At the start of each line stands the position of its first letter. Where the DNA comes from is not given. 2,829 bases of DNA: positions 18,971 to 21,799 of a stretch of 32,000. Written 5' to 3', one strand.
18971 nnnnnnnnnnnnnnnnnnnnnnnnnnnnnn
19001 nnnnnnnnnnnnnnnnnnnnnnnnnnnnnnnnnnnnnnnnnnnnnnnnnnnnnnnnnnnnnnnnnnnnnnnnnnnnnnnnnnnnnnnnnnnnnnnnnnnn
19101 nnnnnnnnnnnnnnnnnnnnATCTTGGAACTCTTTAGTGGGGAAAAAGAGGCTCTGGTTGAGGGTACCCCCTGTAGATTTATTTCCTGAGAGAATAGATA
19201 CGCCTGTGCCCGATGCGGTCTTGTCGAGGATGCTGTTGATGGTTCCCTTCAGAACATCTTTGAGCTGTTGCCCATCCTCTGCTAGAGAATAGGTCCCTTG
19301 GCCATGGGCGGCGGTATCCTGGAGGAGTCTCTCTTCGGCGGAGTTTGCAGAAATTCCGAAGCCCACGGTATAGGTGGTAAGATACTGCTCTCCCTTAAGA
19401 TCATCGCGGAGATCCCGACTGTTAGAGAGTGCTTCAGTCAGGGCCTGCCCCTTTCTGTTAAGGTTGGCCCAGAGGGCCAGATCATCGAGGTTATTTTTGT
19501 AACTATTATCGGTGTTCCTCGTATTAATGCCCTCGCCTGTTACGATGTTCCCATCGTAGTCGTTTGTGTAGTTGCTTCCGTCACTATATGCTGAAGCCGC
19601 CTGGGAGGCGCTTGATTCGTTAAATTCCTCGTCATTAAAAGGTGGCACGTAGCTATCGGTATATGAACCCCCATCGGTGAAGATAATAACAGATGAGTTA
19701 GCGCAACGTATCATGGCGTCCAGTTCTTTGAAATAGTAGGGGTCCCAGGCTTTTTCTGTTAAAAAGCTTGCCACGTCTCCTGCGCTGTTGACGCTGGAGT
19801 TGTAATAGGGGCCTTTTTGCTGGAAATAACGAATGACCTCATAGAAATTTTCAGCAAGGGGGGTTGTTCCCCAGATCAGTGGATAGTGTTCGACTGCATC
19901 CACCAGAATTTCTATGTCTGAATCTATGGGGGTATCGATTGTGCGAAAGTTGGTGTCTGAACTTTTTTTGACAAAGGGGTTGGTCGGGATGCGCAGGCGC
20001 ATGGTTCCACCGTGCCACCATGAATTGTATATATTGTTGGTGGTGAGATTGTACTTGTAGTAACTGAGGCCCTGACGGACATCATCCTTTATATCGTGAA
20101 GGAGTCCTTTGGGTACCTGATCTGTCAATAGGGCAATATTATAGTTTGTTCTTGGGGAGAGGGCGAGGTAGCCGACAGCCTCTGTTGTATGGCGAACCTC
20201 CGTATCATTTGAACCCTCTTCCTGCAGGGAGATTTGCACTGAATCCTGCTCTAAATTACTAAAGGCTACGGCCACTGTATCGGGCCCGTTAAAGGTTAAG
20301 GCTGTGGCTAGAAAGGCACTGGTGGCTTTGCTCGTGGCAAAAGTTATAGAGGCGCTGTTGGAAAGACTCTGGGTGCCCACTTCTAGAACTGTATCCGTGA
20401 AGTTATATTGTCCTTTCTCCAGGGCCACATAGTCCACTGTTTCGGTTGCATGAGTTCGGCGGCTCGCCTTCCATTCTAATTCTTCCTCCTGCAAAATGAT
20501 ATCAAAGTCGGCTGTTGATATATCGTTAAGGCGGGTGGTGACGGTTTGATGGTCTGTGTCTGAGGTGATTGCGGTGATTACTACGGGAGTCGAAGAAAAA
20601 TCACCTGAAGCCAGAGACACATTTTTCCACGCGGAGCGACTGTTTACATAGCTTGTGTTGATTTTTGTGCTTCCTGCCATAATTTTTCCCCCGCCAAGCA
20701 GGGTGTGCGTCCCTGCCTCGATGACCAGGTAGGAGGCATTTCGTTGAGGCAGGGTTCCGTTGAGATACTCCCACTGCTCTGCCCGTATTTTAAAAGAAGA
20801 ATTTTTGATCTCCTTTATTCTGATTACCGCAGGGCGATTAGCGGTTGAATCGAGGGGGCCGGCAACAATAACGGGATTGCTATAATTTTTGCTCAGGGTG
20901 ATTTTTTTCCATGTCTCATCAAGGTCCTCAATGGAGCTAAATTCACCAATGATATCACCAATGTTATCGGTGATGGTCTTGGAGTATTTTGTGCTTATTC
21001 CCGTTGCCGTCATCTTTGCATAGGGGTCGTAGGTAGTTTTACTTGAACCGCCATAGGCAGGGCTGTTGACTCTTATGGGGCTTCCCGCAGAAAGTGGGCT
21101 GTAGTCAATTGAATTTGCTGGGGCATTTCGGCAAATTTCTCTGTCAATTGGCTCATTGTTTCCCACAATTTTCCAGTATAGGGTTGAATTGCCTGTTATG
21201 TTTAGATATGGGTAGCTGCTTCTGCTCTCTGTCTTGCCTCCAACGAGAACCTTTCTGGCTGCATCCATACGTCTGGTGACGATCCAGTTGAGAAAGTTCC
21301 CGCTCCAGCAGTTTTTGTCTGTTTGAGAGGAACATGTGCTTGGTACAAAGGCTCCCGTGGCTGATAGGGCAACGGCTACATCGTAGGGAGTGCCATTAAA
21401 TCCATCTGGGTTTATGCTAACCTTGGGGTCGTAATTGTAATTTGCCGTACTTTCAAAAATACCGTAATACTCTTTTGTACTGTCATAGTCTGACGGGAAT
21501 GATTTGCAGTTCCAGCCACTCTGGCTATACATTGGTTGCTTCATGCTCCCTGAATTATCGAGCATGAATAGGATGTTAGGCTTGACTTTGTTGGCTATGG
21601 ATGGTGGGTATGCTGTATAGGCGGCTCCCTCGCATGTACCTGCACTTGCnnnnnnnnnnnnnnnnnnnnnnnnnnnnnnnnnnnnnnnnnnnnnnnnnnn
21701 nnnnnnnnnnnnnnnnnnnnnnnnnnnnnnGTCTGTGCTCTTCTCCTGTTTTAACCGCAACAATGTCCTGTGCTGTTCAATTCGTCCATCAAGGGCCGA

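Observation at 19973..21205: About 450-residue insert with three tandem repeats inside the vWA domain of the 1586-aa PilY1-like adhesin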

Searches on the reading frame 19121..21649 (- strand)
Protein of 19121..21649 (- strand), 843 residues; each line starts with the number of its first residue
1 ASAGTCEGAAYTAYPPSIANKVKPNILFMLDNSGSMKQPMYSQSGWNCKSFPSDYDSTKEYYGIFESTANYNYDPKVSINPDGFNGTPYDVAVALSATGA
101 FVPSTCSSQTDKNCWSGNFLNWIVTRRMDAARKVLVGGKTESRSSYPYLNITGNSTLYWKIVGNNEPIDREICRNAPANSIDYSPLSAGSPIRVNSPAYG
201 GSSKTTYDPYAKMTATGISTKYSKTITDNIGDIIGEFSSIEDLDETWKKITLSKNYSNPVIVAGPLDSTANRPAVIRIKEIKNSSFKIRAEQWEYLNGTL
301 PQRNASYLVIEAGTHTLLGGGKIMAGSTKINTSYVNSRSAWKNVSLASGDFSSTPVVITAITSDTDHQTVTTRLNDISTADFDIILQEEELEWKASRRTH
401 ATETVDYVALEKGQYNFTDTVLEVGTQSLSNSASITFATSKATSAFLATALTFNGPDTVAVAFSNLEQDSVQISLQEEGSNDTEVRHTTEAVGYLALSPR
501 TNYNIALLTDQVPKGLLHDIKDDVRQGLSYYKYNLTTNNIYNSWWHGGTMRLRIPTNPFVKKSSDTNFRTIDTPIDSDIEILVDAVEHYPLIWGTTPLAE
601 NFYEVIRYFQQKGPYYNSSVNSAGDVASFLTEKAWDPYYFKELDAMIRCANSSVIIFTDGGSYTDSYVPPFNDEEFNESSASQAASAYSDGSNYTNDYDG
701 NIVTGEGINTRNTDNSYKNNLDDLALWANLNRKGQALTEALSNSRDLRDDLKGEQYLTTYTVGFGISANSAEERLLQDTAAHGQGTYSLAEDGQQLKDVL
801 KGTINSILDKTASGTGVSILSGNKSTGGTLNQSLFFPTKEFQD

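Call 55: predict_structure(alignment_id=A3)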
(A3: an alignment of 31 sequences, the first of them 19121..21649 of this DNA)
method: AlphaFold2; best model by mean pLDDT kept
length: 843 residues; sequences in the alignment: 31
mean_pLDDT: 81.0   pTM: 0.77
mean pLDDT of the five models: 81.0, 80.2, 79.6, 78.9, 78.4
residues with pLDDT >= 90: 378; 70-90: 293; 50-70: 72; < 50: 100
segments of 3 or more residues with pLDDT < 50: 1-20, 44-46, 393-395, 672-695, 702-716, 738-740, 814-843
pLDDT, mean of each block of 10 residues (from residue 1): 30 36 88 87 62 85 96 91 90 91 89 90 94 96 85 73 90 88 85 89 93 77 76 89 93 93 88 89 96 83 93 89 95 70 91 96 88 94 90 58 96 85 92 80 81 86 83 85 78 90 93 95 94 87 86 93 93 96 94 79 93 82 79 93 83 89 62 43 39 53 47 54 86 54 75 85 87 86 91 93 88 43 34 40 42
secondary structure, 60 per line:
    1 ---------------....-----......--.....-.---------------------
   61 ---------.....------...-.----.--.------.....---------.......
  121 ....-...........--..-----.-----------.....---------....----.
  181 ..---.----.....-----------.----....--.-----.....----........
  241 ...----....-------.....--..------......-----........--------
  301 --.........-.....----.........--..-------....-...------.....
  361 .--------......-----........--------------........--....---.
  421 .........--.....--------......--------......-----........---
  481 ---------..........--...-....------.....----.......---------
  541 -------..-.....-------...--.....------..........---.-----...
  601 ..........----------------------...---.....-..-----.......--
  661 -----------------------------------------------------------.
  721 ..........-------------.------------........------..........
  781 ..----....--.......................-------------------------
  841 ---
elements in order (helices of 4 or more, strands of 3 or more residues): H16-19 E25-30 H34-37 E70-74 E100-104 E114-116 H117-124 H127-136 E158-162 E172-175 E191-195 E212-215 E224-228 E233-243 E248-251 E259-263 E274-279 E285-292 E303-311 E313-317 E322-330 E342-345 E356-361 E370-375 E381-388 E403-410 E413-416 E420-429 E432-436 E445-450 E459-464 E470-477 E490-499 E502-504 E506-509 H516-520 E525-531 E551-555 E568-572 H579-588 H598-610 E652-658 H720-729 E757-764 H771-782 E787-790 H793-815

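Call 59: fold_search(model_id=the predicted structure, library=pdb)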
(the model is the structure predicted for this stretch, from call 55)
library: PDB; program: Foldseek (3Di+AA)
matches with E <= 10: 515; with E <= 0.001: 0
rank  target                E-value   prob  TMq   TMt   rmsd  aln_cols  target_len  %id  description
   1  7kfa_B                3.4e-03  0.96  0.15  0.23   9.7       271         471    7  PCSK9 in complex with PCSK9i a 13mer cyclic peptide LDLR disruptor (released 2021-11-10)
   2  8fpq_B                3.4e-03  0.96  0.15  0.23   9.3       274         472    6  PCSK9 in complex with an inhibitor (released 2024-10-16)
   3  3cv5_A                5.3e-03  0.12  0.07  0.06  22.6       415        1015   11  GOLGI MANNOSIDASE II D204A catalytic nucleophile mutant complex with 3alpha,6alpha-mannopentaose (released 2008-06-24)
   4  8fvm_B                6.7e-03  0.95  0.16  0.25   8.0       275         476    8  PCSK9 in complex with an inhibitor (released 2024-10-16)
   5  3bud                  8.8e-03  0.11  0.07  0.06  20.6       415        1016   10  Golgi mannosidase II D204A catalytic nucleophile mutant with an empty active site (released 2008-07-01)
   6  6rpc                  1.0e-02  0.10  0.07  0.07  22.4       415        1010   11  GOLGI ALPHA-MANNOSIDASE II (released 2020-07-08)
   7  7ba2_A                2.2e-02  0.28  0.14  0.24  25.3       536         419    8  D319A mutant of the PilB minor pilin from Streptococcus sanguinis (released 2021-04-28)
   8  1pnf_A                2.8e-02  0.16  0.11  0.22  16.8       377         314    8  PNGASE F COMPLEX WITH DI-N-ACETYLCHITOBIOSE (released 1996-03-08)
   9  7pln_B                3.0e-02  0.23  0.11  0.26  13.2       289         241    9  Structure of the APCbeta domain of Plasmodium vivax perforin-like protein 1 (released 2022-06-29)
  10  7byf_F                3.1e-02  0.12  0.09  0.15  19.6       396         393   10  The crystal structure of mouse ORF10-Rae1-Nup98 complex (released 2021-03-24)
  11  4igb_B                3.9e-02  0.03  0.05  0.08  26.0       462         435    8  Crystal structure of the N-terminal domain of the Streptococcus gordonii adhesin Sgo0707 (released 2013-06-05)
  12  4rck_A                4.1e-02  1.00  0.06  0.23   2.4        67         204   22  Crystal Structure of Uncharacterized Membrane Spanning Protein from Vibrio fischeri (released 2014-11-26)
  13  6tnj                  4.9e-02  0.41  0.12  0.30  15.7       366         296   10  Crystal structure of the vWF domain of the type V pili tip protein Mfa5 from Porphyromonas gingivalis (released 2020-12-02)
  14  4igb_D                5.2e-02  0.02  0.06  0.09  26.5       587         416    8  Crystal structure of the N-terminal domain of the Streptococcus gordonii adhesin Sgo0707 (released 2013-06-05)
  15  2ccv                  6.4e-02  0.99  0.08  0.56   3.8       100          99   19  Structure of Helix Pomatia agglutinin with zinc and N-acetyl-alpha-D- galactoseamine (GalNAc) (released 2006-05-15)
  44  3wmp_A                4.7e-01  0.66  0.09  0.60   6.1       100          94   13  Crystal structure of SLL-2 (released 2015-01-14)
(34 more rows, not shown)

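Call 69: find_related_loci(query=A3, collection=genome_contigs, flank=3000)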
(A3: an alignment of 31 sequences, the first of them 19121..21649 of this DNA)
Query A3 (843 aa) in genome_contigs; peptide patterns used: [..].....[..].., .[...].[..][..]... (x = any residue, [..] = any of these).
600 stretches matched a pattern (row limit reached: there are more); 486 encode a relative of the query (tblastn E <= 1e-3); the best 80 are kept; 80 distinct loci.
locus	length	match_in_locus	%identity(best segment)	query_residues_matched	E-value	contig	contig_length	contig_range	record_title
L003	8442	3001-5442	42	6-840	0e+0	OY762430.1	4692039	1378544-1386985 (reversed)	MAG: Geopsychrobacteraceae bacterium isolate 31ebb314-3b6f-4c34-9fd3-1c731cc0fcc3 genome assembly, chromosome: 1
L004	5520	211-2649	43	9-842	0e+0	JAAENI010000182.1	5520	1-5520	MAG: Hyphomicrobiales bacterium isolate Bse_28 BseG_CONTIG687893, whole genome shotgun sequence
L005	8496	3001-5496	42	1-843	0e+0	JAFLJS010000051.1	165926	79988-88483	MAG: Desulfocapsa sp. isolate MC-05 c_000000870643, whole genome shotgun sequence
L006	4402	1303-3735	42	10-843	0e+0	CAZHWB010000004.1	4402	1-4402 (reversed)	MAG TPA_asm: uncultured Aquificales bacterium isolate binchicken_co219_261 genome assembly, contig: k141_26306, whole ge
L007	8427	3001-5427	40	2-837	0e+0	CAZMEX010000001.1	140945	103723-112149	MAG TPA_asm: uncultured Desulfobacterales bacterium isolate binchicken_co67_280 genome assembly, contig: NODE_36_length_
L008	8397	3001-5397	39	9-841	5e-175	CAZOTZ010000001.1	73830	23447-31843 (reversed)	MAG TPA_asm: uncultured Aquificales bacterium isolate SRP163575_co1_156 genome assembly, contig: NODE_497_length_73830_c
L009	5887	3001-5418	40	10-843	0e+0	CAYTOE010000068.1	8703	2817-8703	MAG TPA_asm: uncultured Aquificales bacterium isolate SRP144503_co3_169 genome assembly, contig: NODE_2901_length_8703_c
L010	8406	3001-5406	38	16-835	1e-152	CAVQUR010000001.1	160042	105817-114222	MAG: uncultured Gammaproteobacteria bacterium isolate MFD09964.bin.3.18 genome assembly, contig: contig_10731, whole gen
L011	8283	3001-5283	38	16-801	7e-152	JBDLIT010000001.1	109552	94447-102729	MAG: Pseudomonadota bacterium isolate MAG046 MAG046_1, whole genome shotgun sequence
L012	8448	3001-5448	37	16-835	2e-150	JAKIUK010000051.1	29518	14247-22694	MAG: Methylococcaceae bacterium isolate D100SM.bin.16 NODE_700_length_29518_cov_9.120343, whole genome shotgun sequence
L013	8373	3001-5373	36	15-818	8e-145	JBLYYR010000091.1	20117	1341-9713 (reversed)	MAG: Arenicellales bacterium isolate DBRS4.bin12 k97_257384, whole genome shotgun sequence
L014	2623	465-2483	40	9-668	4e-152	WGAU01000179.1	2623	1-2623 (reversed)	MAG: Aquificota bacterium isolate S143_74 k151_90942, whole genome shotgun sequence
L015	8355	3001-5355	40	11-835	6e-168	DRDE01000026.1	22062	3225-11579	MAG TPA_asm: Nitrospirae bacterium isolate HyVt-268 HyVt-268_k295_145288, whole genome shotgun sequence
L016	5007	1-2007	35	163-835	4e-112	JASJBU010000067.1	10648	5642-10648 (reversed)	MAG: Gammaproteobacteria bacterium isolate MO_103.B15 MO_103.c_729, whole genome shotgun sequence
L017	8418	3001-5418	27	11-835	2e-81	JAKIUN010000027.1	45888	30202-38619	MAG: Gammaproteobacteria bacterium isolate D100SM.bin.19 NODE_352_length_45888_cov_37.663972, whole genome shotgun seque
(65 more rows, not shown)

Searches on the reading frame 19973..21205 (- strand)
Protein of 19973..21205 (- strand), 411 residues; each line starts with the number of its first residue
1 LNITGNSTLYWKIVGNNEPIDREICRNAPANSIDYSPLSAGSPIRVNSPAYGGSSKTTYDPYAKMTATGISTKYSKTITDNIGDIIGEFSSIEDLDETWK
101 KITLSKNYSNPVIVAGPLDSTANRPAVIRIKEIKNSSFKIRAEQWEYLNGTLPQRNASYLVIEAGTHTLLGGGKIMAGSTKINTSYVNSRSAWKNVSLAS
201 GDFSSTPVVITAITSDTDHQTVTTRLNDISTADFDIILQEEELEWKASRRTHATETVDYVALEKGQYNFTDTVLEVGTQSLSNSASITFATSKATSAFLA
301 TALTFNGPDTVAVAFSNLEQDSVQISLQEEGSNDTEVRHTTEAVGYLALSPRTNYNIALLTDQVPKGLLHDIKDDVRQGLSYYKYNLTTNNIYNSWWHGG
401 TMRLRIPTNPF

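Call 4: search_protein_families(library=pfam, proteins=[window:19973-21205:-], max_evalue=1)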
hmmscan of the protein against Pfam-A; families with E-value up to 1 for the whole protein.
window:19973-21205:- (411 aa): 1 family
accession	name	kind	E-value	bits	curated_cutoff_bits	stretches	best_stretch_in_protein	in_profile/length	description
PF09458.16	H_lectin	-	0.00049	20.6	24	1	202-240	9-51/67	H-type lectin domain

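Call 5: search_protein_families(library=ncbifam, proteins=[window:19973-21205:-], max_evalue=1)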
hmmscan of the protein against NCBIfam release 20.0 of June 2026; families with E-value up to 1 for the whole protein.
window:19973-21205:- (411 aa): 1 family
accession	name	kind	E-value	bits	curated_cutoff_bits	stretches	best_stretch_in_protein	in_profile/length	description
NF008027.1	PRK10757.1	equivalog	0.036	13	332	1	137-187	203-254/267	inositol-1-monophosphatase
